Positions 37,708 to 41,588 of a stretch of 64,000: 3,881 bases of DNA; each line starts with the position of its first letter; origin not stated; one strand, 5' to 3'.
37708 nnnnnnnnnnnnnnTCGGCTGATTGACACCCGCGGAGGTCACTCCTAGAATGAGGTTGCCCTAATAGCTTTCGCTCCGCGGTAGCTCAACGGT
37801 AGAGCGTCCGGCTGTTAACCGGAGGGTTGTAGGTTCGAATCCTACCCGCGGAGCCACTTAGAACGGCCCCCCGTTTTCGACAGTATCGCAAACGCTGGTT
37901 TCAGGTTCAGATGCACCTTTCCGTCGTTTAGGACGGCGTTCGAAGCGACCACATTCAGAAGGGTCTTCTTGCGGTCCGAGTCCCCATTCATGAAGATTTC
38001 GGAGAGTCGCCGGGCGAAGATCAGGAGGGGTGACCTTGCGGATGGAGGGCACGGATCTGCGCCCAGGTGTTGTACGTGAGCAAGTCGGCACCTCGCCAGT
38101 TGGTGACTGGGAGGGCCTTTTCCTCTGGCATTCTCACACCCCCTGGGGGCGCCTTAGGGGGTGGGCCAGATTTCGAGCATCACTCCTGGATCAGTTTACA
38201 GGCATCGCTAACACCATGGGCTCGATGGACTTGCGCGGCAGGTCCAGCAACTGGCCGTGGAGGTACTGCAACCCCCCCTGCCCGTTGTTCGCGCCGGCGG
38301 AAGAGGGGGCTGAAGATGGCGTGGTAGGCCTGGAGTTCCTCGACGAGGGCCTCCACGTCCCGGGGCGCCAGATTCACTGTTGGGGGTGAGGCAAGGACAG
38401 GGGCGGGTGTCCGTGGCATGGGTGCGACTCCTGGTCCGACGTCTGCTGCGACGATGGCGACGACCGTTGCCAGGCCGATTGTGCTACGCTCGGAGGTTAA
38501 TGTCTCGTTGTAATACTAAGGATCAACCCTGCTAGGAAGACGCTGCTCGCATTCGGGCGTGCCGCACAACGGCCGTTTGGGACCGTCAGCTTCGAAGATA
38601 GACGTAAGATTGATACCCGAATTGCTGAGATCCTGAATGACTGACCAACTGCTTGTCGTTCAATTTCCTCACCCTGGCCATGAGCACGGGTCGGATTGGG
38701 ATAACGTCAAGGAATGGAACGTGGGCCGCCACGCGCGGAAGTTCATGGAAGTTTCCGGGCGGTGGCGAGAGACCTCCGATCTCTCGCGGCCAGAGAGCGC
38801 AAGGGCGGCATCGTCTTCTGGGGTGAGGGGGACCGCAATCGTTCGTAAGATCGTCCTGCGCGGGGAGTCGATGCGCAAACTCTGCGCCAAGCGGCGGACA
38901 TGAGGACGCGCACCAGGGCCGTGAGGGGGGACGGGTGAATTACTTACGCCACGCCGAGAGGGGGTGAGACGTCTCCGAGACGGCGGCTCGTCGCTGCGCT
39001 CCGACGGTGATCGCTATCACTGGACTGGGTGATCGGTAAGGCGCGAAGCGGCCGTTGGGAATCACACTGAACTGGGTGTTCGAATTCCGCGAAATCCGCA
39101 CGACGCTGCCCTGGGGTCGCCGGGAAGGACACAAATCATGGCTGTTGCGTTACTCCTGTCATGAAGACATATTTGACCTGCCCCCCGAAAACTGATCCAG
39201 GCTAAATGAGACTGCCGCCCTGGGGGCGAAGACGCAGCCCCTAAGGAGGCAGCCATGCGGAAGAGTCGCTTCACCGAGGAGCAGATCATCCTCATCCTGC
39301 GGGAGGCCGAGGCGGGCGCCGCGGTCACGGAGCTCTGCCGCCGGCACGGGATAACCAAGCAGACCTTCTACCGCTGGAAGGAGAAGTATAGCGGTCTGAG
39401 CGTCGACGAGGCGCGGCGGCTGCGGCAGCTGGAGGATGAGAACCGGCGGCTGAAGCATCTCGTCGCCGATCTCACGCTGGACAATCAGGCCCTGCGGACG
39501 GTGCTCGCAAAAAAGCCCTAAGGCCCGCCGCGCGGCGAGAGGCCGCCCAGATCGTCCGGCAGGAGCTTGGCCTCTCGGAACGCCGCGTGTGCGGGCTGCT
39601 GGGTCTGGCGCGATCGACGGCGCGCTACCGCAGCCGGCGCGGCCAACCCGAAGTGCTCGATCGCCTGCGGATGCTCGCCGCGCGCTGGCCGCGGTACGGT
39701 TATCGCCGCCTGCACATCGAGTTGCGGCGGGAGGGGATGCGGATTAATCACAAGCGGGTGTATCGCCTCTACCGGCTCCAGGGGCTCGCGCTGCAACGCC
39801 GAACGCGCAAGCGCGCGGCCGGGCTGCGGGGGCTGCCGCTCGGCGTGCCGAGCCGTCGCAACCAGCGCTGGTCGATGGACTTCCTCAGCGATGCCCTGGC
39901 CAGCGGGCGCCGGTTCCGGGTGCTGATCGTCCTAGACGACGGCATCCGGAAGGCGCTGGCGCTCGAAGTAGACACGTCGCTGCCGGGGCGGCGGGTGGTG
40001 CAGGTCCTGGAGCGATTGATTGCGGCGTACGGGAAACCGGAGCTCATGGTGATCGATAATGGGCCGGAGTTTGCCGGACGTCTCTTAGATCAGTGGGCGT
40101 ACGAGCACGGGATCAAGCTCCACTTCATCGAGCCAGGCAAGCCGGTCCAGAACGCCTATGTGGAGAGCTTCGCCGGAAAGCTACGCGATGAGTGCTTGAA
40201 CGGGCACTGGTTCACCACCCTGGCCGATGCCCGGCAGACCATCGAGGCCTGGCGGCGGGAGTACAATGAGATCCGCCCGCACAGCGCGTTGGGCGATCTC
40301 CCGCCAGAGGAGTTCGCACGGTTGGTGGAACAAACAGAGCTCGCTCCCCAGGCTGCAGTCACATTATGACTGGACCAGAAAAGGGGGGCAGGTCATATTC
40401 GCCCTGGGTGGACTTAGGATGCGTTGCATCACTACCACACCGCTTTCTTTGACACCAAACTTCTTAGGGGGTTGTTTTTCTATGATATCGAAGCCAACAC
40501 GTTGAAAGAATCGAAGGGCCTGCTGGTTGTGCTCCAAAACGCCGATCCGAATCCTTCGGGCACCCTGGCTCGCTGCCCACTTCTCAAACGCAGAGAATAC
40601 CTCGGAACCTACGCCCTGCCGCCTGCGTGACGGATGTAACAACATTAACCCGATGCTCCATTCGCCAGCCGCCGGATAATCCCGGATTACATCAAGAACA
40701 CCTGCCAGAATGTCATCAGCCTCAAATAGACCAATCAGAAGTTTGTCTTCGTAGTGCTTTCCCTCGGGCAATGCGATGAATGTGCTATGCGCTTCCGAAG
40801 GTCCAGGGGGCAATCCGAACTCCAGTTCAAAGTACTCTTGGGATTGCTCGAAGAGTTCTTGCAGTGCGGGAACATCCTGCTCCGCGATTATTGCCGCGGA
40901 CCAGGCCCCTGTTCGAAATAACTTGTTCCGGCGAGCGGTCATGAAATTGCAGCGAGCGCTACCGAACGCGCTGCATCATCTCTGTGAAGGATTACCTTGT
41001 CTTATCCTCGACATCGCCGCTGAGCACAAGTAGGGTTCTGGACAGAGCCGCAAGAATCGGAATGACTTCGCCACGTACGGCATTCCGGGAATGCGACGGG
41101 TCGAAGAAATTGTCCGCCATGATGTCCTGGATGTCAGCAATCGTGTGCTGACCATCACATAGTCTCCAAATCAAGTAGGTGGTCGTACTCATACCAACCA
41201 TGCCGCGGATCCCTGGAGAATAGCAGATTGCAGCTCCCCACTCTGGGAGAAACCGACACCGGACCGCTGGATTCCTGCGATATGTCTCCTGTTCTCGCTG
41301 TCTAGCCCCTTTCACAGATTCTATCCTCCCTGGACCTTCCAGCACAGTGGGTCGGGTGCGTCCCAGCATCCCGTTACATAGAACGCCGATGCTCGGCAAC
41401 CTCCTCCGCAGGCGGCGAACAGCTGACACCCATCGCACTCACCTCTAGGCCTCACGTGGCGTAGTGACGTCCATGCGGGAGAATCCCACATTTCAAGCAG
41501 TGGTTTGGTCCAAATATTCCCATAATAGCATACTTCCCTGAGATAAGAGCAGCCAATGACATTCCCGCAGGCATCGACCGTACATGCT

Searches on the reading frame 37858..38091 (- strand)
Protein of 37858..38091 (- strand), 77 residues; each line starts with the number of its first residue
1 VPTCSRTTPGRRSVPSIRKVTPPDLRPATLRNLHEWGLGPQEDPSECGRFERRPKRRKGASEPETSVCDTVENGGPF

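Call 22: search_protein_families(library=pfam, proteins=[window:37858-38091:-], max_evalue=1)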
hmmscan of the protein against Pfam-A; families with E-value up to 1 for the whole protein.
window:37858-38091:- (77 aa): 0 families

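Call 38: search_protein_families(library=ncbifam, proteins=[window:37858-38091:-], max_evalue=0.1)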
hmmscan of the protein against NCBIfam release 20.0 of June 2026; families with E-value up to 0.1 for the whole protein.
window:37858-38091:- (77 aa): 0 families

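Call 50: search_protein_families(library=phrogs, proteins=[window:37858-38091:-], max_evalue=0.1)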
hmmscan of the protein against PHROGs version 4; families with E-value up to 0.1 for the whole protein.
window:37858-38091:- (77 aa): 0 families

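Call 51: search_protein_families(library=padloc, proteins=[window:37858-38091:-], max_evalue=0.1)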
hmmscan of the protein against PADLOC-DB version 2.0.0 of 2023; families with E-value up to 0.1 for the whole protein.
window:37858-38091:- (77 aa): 0 families

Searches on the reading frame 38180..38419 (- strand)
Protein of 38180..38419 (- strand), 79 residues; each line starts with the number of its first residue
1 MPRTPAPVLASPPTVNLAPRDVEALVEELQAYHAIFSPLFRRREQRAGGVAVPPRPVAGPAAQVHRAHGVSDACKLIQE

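Call 22: search_protein_families(library=pfam, proteins=[window:38180-38419:-], max_evalue=1)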
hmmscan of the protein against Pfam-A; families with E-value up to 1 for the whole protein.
window:38180-38419:- (79 aa): 0 families

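Call 38: search_protein_families(library=ncbifam, proteins=[window:38180-38419:-], max_evalue=0.1)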
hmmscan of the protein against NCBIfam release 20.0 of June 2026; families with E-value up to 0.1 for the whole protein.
window:38180-38419:- (79 aa): 0 families

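Call 42: search_protein_representatives(protein=window:38180-38419:-)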
Query: 79 residues. Proteins with E-value up to 0.001 (for the whole library): 120; up to 1e-10: 5; up to 1e-30: 1. The best 120 are listed.
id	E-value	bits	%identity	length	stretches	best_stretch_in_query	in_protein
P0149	2.0e-44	164.9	100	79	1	1-79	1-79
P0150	1.0e-19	86.5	82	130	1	1-55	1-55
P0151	1.6e-19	85.8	86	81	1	1-50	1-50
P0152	5.6e-13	65.1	87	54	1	1-39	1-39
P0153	8.0e-13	64.6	53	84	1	9-70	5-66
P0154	4.2e-09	52.8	60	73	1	2-50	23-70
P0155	7.3e-09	52.0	71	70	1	6-47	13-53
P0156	1.8e-08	50.7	53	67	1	4-59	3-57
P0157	4.8e-08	49.4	69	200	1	9-47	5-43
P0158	5.4e-08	49.2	53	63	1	9-51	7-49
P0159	6.6e-08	48.9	60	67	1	7-63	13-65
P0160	9.0e-08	48.5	59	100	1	2-47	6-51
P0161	1.3e-07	48.0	62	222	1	6-50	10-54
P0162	1.6e-07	47.7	69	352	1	3-48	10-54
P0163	2.0e-07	47.4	61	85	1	6-49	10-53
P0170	7.9e-07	45.5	63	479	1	4-46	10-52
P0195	1.2e-05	41.7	63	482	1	6-48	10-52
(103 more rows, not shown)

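Call 43: search_protein_families(library=pfam, proteins=[P0170, P0195, P0162, P0150], max_evalue=0.001)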
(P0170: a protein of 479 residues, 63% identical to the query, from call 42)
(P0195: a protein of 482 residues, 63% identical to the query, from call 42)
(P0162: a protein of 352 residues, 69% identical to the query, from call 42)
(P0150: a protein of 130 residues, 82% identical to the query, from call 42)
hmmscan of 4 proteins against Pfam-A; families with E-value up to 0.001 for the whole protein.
P0170 (479 aa): 2 families
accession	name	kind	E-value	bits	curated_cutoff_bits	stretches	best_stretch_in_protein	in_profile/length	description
PF13546.12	DDE_5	-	3.4e-62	210.9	27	1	42-313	2-272/272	DDE superfamily endonuclease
PF01609.27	DDE_Tnp_1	-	3.8e-07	30.5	23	1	203-411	64-199/200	Transposase DDE domain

P0195 (482 aa): 2 families
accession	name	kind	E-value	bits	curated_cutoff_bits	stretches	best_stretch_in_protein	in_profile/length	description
PF13546.12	DDE_5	-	1.4e-50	172.8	27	1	40-311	2-271/272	DDE superfamily endonuclease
PF01609.27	DDE_Tnp_1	-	7e-07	29.6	23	1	203-409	65-198/200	Transposase DDE domain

P0162 (352 aa): 1 family
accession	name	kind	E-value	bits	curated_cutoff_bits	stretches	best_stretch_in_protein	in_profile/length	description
PF13546.12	DDE_5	-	1.4e-16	61.3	27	1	41-100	1-61/272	DDE superfamily endonuclease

P0150 (130 aa): 0 families

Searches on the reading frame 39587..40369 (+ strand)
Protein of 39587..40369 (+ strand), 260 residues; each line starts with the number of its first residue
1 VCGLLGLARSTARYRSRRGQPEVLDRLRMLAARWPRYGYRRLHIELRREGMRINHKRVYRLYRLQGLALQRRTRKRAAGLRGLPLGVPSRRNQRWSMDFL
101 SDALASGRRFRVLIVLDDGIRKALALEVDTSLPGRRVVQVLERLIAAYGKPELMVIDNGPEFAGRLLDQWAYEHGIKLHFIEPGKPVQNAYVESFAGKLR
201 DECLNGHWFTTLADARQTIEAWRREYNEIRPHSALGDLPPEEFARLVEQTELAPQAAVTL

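Call 8: search_protein_families(library=pfam, proteins=[window:39587-40369:+], max_evalue=0.01)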
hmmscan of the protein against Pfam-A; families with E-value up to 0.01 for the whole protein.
window:39587-40369:+ (260 aa): 5 families
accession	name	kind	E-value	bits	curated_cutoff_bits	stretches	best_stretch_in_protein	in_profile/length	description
PF13683.12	rve_3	-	3.9e-31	107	26.5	1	174-240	1-67/67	Integrase core domain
PF00665.32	rve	-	8.6e-17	61.7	32.6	1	89-186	2-102/102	Integrase core domain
PF13276.12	HTH_21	-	1.8e-12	47.7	28.1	1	24-75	7-60/60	HTH-like domain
PF13333.12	rve_2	-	8e-06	26.3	22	1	193-243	1-51/56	Integrase core domain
PF13565.12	HTH_32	-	0.0036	18.2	33.7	1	3-61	13-72/73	Homeodomain-like domain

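Call 38: search_protein_families(library=ncbifam, proteins=[window:39587-40369:+], max_evalue=0.1)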
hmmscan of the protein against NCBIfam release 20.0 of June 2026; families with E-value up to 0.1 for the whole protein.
window:39587-40369:+ (260 aa): 6 families
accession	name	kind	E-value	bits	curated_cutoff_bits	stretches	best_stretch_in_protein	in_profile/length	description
NF033516.0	transpos_IS3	equivalog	1.8e-67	228.2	160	1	1-243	106-368/369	IS3 family transposase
NF033577.2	transpos_IS481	equivalog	3.8e-34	118.5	224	1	11-242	51-282/284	IS481 family transposase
NF006918.0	PRK09409.1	subfamily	3.3e-15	56.5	597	1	19-246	48-287/301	IS2 transposase TnpB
NF033546.1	transpos_IS21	equivalog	2.3e-09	37.2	160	1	168-254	206-291/294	IS21 family transposase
NF033545.0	transpos_IS630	equivalog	3.3e-09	36.6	100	1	127-227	199-299/299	IS630 family transposase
NF033563.0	transpos_IS30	equivalog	0.0012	18.6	80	1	137-212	174-249/267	IS30 family transposase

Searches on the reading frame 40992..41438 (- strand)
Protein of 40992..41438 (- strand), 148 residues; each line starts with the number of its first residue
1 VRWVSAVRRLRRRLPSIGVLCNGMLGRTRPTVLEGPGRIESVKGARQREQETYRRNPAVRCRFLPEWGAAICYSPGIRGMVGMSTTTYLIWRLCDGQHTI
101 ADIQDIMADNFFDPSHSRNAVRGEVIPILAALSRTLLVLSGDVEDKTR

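Call 8: search_protein_families(library=pfam, proteins=[window:40992-41438:-], max_evalue=0.01)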
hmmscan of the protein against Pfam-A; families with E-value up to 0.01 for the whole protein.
window:40992-41438:- (148 aa): 1 family
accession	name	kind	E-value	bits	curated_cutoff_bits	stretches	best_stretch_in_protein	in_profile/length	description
PF05402.18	PqqD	-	8.2e-05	23.3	23.4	1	76-130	8-59/67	Coenzyme PQQ synthesis protein D (PqqD)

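Call 38: search_protein_families(library=ncbifam, proteins=[window:40992-41438:-], max_evalue=0.1)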
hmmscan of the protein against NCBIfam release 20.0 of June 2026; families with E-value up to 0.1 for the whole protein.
window:40992-41438:- (148 aa): 4 families
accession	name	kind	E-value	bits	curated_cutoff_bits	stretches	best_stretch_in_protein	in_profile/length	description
TIGR04248.1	SCM_PqqD_rel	equivalog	0.00016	21.9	100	1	70-122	16-69/84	SynChlorMet cassette protein ScmD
TIGR03859.1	PQQ_PqqD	equivalog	0.0014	18.4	46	1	79-114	25-60/81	pyrroloquinoline quinone biosynthesis peptide chaperone PqqD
NF002535.0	PRK02079.1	equivalog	0.0095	15.7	101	1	78-114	33-69/92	pyrroloquinoline quinone biosynthesis peptide chaperone PqqD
TIGR04302.1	geo_PqqD_fam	equivalog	0.02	15.3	100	1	65-113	33-79/102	GeoRSP system PqqD family peptide chaperone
